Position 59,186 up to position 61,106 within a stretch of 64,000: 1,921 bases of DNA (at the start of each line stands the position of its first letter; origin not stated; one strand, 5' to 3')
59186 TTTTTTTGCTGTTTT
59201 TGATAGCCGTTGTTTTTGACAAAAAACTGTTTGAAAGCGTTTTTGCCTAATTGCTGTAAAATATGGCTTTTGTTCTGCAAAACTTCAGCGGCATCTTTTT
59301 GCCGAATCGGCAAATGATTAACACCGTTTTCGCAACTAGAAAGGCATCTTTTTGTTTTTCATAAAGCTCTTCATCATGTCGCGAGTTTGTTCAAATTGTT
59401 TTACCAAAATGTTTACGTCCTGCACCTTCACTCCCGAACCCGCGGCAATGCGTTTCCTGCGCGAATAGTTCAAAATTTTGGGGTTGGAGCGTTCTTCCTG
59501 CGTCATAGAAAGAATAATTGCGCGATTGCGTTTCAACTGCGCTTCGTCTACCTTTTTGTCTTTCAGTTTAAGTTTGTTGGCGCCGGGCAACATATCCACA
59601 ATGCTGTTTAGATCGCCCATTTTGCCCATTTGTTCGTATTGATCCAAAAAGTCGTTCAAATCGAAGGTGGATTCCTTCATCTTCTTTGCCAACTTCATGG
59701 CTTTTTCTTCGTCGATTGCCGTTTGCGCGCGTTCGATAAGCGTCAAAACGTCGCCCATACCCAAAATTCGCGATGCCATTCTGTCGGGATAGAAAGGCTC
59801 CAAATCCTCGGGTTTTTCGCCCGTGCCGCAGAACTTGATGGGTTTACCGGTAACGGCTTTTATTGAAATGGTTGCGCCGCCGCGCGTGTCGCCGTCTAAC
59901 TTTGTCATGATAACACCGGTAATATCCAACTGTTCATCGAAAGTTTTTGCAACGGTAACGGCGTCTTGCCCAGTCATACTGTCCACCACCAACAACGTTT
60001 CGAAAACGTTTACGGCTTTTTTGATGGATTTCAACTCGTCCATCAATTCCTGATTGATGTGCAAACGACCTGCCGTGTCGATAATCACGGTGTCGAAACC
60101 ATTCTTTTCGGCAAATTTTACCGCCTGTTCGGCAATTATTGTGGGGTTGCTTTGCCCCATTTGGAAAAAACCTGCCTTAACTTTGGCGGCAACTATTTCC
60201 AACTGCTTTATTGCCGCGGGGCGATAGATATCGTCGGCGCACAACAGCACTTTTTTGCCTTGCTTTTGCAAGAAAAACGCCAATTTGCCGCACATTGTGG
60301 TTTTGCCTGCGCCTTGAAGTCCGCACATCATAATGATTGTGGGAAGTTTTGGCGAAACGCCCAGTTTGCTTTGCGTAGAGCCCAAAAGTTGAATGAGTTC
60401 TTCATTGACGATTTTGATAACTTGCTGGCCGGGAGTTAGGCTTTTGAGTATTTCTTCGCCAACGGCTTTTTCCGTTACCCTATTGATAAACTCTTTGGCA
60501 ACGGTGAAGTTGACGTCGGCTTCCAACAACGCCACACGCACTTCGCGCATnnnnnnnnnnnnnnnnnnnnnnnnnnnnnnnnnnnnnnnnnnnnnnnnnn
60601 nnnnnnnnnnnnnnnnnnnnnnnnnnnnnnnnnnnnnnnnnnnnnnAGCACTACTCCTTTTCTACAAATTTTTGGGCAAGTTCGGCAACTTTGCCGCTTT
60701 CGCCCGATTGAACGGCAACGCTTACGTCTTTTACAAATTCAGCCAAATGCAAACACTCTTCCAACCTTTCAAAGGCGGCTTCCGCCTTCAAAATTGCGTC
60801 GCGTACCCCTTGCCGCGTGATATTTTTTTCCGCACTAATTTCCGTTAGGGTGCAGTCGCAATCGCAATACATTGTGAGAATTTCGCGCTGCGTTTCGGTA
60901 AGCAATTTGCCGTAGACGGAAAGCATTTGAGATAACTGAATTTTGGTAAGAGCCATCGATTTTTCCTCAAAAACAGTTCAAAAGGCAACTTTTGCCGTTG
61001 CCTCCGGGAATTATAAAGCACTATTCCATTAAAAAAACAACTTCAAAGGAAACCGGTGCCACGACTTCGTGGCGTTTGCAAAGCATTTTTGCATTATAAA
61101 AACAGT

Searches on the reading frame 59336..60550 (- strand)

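Call 43: search_protein_families(library=pfam, proteins=[window:59336-60550:-], max_evalue=0.00001)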
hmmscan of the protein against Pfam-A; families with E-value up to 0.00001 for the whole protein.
window:59336-60550:- (404 aa): 5 families
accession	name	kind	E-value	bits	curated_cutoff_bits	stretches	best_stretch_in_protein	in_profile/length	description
PF00448.28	SRP54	-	4e-75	252.2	22.7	1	70-264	1-196/196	SRP54-type protein, GTPase domain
PF02978.25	SRP_SPB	-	2.9e-34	117.8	27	1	295-393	1-91/91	Signal peptide binding domain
PF02881.24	SRP54_N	-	5.3e-14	52.6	22.4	1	1-52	27-75/75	SRP54-type protein, helical bundle domain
PF01656.29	CbiA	-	2e-06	28.2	25.4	0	80-224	9-89/125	CobQ/CobB/MinD/ParA nucleotide binding domain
PF13614.12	AAA_31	-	9.8e-06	26.1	27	0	80-107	12-39/177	AAA domain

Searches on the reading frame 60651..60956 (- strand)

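Call 33: search_protein_families(library=pfam, proteins=[window:60651-60956:-], max_evalue=0.001)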
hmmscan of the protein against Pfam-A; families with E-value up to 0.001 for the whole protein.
window:60651-60956:- (101 aa): 3 families
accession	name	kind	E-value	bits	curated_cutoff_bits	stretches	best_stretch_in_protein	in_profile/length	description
PF04297.20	UPF0122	-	1.2e-15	58.1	22.7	1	5-74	4-73/101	Putative helix-turn-helix protein, YlxM / p13 like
PF04545.22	Sigma70_r4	-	3.5e-05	23.7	24.1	1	19-53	5-39/50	Sigma-70, region 4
PF08281.18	Sigma70_r4_2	-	0.00011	22.1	25.7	1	19-59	11-51/54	Sigma-70, region 4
